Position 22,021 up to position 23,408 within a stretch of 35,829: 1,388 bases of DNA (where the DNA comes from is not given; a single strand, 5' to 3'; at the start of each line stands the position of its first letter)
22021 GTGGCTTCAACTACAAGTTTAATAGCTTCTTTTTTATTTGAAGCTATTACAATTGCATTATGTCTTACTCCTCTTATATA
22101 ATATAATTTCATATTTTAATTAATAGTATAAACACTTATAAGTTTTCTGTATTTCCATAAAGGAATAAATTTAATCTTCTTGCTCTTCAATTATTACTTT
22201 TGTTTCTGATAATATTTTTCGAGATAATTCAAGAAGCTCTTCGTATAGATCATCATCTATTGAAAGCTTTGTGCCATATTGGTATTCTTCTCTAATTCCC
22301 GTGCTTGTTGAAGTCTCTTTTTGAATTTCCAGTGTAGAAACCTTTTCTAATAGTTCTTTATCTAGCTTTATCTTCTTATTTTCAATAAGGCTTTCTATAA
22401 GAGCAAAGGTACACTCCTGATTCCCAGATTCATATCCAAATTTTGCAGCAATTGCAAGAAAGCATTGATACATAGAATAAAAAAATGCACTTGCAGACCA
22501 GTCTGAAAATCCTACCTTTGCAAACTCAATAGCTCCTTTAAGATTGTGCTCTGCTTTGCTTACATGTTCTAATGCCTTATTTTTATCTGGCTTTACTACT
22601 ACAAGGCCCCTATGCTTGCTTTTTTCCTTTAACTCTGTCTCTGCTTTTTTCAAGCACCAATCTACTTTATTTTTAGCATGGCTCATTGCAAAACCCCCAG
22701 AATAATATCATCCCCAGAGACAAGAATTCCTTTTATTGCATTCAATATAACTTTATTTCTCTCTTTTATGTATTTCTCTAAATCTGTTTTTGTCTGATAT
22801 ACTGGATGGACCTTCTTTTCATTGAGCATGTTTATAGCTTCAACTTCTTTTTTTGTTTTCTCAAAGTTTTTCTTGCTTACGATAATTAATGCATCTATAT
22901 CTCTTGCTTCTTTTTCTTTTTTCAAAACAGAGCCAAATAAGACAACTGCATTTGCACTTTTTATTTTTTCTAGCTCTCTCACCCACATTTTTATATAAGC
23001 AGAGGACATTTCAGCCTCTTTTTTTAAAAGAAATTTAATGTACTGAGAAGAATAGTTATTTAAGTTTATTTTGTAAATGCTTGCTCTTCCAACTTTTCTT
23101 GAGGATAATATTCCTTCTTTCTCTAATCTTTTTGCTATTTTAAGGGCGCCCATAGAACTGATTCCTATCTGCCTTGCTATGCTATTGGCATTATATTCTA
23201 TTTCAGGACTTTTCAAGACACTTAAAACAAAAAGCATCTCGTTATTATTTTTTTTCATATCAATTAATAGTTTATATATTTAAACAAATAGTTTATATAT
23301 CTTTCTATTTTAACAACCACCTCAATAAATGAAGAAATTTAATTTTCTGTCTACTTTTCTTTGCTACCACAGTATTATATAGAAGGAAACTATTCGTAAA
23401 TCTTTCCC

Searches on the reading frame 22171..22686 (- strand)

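Call 45: search_protein_families(library=pfam, proteins=[window:22171-22686:-], max_evalue=0.001)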
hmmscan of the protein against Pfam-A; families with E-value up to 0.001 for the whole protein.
window:22171-22686:- (171 aa): 1 family
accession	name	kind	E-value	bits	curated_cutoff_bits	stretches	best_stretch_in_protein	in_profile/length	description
PF05168.19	HEPN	-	4.7e-05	24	22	1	40-162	3-114/117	HEPN domain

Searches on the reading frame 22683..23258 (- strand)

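Call 45: search_protein_families(library=pfam, proteins=[window:22683-23258:-], max_evalue=0.001)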
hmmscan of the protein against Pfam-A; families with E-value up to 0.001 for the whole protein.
window:22683-23258:- (191 aa): 2 families
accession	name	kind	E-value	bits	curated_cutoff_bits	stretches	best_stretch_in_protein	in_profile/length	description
PF18765.7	Polbeta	-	4.5e-06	27.2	26.9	1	96-173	7-89/93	Polymerase beta, Nucleotidyltransferase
PF01909.29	NTP_transf_2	-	2.2e-05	25.2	21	1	95-166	7-84/93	Nucleotidyltransferase domain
